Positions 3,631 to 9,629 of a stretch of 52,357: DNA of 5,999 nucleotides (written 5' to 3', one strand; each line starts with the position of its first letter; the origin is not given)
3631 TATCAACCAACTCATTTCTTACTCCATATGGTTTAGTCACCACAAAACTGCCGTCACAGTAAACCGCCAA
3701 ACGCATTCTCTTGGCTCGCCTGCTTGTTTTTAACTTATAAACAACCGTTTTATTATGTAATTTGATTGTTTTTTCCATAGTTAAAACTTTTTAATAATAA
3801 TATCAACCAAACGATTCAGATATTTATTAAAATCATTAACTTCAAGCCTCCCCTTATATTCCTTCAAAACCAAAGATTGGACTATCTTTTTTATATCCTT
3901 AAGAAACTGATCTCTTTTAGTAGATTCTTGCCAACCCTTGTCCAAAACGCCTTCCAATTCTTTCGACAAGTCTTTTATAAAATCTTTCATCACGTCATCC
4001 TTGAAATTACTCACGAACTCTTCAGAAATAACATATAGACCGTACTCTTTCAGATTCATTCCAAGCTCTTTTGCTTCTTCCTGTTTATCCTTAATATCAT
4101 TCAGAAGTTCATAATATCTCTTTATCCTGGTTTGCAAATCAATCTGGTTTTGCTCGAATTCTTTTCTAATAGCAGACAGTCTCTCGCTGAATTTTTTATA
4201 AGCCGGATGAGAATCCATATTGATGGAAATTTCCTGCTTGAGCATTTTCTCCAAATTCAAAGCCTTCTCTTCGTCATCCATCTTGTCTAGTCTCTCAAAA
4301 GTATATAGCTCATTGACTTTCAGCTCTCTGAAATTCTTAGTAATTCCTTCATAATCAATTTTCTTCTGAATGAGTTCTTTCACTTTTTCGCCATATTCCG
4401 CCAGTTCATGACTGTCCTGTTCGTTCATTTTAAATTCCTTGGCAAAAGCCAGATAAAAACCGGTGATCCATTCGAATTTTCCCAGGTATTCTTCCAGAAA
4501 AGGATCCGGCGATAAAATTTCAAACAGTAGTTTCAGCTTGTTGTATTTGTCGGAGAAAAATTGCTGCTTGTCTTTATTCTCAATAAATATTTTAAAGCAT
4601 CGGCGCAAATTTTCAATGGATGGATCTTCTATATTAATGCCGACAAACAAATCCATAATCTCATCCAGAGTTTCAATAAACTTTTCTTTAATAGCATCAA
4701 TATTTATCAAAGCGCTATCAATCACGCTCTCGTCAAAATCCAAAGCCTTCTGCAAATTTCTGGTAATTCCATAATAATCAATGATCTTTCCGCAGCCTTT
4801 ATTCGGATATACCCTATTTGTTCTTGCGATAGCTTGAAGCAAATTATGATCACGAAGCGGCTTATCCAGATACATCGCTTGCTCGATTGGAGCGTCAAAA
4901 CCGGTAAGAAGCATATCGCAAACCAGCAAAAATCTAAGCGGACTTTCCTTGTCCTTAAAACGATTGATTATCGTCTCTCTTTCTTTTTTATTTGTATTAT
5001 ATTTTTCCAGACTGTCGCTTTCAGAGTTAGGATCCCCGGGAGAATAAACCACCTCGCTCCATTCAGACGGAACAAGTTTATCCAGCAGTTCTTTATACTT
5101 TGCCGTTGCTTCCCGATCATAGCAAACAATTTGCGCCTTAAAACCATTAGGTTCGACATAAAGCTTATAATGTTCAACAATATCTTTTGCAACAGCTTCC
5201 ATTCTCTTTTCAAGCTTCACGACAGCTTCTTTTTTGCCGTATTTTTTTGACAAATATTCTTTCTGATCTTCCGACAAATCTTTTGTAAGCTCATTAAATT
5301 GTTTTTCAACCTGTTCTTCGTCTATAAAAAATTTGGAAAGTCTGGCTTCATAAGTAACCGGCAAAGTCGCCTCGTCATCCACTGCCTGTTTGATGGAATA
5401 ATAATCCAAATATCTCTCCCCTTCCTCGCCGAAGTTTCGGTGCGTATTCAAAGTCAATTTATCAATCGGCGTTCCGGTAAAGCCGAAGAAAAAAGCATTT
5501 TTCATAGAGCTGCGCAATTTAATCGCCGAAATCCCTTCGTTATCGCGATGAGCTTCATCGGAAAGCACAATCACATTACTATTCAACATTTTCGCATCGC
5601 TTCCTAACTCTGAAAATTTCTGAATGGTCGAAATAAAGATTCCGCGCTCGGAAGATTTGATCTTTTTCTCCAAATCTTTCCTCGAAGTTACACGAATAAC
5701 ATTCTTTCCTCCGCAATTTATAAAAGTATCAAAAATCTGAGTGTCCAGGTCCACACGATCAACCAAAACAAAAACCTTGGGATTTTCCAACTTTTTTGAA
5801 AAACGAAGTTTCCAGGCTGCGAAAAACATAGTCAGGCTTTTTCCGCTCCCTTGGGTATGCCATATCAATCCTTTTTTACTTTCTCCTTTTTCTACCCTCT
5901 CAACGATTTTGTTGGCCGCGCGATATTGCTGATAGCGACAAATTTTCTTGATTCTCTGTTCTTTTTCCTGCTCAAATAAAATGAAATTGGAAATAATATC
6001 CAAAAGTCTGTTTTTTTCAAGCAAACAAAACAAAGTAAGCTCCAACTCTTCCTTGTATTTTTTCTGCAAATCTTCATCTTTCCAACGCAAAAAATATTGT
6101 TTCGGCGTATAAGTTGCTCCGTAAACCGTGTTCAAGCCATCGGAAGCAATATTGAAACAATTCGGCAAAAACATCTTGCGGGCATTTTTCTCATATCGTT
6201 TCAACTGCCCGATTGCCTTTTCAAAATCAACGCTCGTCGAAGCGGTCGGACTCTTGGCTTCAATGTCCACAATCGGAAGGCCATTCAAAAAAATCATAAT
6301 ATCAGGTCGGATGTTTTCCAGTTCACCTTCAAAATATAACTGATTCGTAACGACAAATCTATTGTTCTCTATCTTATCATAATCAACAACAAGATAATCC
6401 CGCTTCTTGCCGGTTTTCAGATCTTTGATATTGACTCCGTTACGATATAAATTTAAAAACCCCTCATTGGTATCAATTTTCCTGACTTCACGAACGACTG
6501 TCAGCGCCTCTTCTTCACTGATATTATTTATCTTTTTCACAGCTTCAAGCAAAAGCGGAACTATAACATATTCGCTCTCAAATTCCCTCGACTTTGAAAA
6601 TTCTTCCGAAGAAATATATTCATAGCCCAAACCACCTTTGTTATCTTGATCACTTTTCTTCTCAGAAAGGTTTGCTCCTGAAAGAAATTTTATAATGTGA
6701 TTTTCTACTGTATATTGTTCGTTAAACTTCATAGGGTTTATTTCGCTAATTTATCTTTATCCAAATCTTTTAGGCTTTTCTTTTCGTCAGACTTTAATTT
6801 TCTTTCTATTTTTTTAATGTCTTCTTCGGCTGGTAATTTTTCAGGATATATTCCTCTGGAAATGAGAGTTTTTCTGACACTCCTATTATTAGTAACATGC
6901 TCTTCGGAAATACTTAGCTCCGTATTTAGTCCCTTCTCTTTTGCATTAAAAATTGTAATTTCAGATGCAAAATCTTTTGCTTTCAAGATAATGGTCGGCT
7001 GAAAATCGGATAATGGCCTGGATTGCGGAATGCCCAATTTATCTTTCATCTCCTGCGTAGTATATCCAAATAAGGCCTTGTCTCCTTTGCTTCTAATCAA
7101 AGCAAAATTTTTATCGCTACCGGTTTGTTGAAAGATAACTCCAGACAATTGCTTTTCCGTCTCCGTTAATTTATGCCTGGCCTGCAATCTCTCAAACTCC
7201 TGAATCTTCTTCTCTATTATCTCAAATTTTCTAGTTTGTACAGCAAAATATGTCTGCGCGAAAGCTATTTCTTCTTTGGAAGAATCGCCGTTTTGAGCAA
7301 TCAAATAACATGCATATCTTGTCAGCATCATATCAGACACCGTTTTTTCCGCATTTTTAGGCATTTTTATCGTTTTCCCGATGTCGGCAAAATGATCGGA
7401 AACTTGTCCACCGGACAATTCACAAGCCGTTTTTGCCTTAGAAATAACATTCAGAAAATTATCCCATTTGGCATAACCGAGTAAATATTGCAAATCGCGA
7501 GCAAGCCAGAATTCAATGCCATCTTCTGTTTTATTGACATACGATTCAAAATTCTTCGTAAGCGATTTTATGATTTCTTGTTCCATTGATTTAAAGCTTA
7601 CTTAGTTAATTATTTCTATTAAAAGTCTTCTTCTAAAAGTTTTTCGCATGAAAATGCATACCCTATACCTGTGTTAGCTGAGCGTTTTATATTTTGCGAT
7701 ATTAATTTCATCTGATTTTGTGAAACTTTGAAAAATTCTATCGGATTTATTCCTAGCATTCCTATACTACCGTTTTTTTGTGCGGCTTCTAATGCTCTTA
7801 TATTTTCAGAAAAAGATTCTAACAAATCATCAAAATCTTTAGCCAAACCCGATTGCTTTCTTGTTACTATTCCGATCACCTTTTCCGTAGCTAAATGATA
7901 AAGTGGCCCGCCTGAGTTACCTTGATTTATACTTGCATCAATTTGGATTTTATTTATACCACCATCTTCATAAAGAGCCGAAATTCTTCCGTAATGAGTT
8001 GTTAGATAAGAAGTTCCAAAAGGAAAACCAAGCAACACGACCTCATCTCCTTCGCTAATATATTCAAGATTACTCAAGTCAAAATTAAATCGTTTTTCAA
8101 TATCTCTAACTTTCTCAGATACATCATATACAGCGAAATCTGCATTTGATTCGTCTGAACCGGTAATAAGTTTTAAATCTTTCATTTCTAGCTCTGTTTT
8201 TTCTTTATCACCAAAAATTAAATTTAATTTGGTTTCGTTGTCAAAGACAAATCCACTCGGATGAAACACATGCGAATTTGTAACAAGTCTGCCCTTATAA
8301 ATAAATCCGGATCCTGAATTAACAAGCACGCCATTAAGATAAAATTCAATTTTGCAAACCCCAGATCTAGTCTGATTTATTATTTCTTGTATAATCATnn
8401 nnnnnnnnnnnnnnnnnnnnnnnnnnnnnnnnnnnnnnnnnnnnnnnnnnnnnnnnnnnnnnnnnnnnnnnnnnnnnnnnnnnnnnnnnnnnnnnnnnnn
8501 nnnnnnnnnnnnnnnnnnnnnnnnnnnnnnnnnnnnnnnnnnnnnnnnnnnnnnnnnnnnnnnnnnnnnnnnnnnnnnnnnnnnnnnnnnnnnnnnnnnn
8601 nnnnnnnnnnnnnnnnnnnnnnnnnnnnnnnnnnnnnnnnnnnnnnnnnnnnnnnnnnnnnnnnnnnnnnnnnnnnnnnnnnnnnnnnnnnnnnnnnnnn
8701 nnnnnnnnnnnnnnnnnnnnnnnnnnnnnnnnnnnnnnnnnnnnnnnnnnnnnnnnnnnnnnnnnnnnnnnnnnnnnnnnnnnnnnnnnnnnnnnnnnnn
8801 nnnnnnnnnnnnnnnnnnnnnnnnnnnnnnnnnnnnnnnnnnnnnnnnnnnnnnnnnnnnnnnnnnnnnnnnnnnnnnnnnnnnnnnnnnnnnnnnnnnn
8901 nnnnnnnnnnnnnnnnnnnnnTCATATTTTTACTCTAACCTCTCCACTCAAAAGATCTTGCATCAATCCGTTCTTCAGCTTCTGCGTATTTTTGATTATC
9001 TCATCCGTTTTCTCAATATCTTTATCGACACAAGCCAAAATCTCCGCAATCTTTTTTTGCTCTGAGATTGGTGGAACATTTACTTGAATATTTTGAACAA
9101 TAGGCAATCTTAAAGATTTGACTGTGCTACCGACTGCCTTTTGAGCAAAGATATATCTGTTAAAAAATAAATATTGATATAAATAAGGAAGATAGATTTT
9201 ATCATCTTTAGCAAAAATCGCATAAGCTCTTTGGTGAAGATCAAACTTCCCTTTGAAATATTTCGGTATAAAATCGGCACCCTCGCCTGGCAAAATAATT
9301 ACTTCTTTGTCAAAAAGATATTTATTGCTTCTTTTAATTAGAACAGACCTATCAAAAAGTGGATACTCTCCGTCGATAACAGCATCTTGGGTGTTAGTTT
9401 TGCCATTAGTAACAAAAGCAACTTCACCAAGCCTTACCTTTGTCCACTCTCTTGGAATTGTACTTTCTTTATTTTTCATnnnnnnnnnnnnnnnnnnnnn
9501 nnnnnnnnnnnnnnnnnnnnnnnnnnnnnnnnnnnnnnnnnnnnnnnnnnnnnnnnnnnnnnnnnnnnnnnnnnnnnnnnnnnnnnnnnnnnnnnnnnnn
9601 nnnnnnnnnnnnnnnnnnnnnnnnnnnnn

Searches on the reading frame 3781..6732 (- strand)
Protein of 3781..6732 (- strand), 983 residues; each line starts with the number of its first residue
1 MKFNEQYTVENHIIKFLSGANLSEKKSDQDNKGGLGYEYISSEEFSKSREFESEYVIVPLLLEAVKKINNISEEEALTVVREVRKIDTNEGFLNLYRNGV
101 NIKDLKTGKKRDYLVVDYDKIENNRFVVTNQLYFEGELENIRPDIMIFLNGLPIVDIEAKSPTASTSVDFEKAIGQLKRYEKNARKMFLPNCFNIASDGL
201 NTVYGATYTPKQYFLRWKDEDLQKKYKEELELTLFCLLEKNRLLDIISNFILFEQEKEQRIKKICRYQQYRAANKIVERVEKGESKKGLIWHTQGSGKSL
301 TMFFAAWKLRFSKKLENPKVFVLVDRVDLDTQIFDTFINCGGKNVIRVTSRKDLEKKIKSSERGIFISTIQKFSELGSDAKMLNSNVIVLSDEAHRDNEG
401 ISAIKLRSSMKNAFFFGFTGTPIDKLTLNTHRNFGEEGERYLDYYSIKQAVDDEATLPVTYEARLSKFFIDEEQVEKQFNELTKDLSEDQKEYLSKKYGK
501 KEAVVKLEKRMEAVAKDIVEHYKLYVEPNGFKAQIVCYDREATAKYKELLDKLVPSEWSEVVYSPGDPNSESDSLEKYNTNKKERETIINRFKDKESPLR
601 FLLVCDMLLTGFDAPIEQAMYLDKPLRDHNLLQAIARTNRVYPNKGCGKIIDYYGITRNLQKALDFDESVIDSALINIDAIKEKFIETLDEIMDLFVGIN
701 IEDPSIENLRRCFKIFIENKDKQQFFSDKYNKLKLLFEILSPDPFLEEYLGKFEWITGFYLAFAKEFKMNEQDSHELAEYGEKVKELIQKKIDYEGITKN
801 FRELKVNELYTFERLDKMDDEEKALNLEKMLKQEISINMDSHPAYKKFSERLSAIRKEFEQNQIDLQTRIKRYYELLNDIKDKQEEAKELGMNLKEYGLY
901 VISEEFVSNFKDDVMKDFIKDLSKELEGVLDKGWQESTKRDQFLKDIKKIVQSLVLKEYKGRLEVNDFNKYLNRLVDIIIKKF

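Call 63: search_protein_families(library=pfam, proteins=[window:3781-6732:-], max_evalue=0.0001)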
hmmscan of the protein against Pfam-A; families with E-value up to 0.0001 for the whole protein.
window:3781-6732:- (983 aa): 7 families
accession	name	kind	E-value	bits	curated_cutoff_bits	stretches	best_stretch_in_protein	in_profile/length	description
PF18766.7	SWI2_SNF2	-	7.7e-71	238.7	26.7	1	268-492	1-221/221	SWI2/SNF2 ATPase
PF04313.20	HSDR_N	-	4.1e-31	108.8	25.1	1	34-211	18-196/198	Type I restriction enzyme R protein N terminus (HSDR_N)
PF04851.21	ResIII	-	1.5e-25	90.4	22.5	1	265-423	4-163/164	Type III restriction enzyme, res subunit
PF22679.2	T1R_D3-like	-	4.2e-21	76.4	27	1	579-653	80-156/158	Type I restriction enzyme subunit R domain 3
PF11867.13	T1RH-like_C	-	8.7e-11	42.2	26.8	1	676-935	9-285/329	Type I restriction enzyme HindI endonuclease subunit-like, C-terminal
PF00270.35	DEAD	-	3.8e-07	30.4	26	1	289-400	18-132/167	DEAD/DEAH box helicase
PF00271.37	Helicase_C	-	3e-05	24.6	23.5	0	579-641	48-109/110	Helicase conserved C-terminal domain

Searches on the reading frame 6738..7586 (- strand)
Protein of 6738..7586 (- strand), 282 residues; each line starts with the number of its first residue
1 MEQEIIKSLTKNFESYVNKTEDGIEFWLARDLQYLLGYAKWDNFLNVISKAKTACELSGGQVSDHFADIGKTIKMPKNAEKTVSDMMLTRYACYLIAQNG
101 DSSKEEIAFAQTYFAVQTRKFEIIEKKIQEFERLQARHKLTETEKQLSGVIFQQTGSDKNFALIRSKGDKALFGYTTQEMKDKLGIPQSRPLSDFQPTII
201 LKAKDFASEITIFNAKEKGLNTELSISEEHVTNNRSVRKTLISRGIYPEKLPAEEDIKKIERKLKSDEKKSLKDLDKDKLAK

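Call 63: search_protein_families(library=pfam, proteins=[window:6738-7586:-], max_evalue=0.0001)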
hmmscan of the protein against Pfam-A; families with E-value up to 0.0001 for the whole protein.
window:6738-7586:- (282 aa): 1 family
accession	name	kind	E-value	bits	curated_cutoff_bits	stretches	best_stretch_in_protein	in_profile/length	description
PF02498.22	Bro-N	-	1.3e-09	39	25.6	1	21-113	7-94/96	BRO family, N-terminal domain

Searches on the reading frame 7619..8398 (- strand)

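Call 63: search_protein_families(library=pfam, proteins=[window:7619-8398:-], max_evalue=0.0001)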
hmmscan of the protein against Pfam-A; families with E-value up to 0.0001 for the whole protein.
window:7619-8398:- (259 aa): 2 families
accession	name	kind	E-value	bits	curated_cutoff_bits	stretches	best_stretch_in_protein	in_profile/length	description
PF13365.12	Trypsin_2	-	4.2e-17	63.7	27.6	1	29-177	1-144/144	Trypsin-like peptidase domain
PF00089.32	Trypsin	-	1.4e-07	32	20.6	1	30-181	28-198/220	Trypsin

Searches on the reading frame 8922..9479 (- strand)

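Call 63: search_protein_families(library=pfam, proteins=[window:8922-9479:-], max_evalue=0.0001)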
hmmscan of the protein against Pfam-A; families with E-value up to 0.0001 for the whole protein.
window:8922-9479:- (185 aa): 1 family
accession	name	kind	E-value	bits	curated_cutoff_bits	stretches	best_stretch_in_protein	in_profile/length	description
PF01420.25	Methylase_S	-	1.2e-19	71.6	22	1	9-158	1-161/168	Type I restriction modification DNA specificity domain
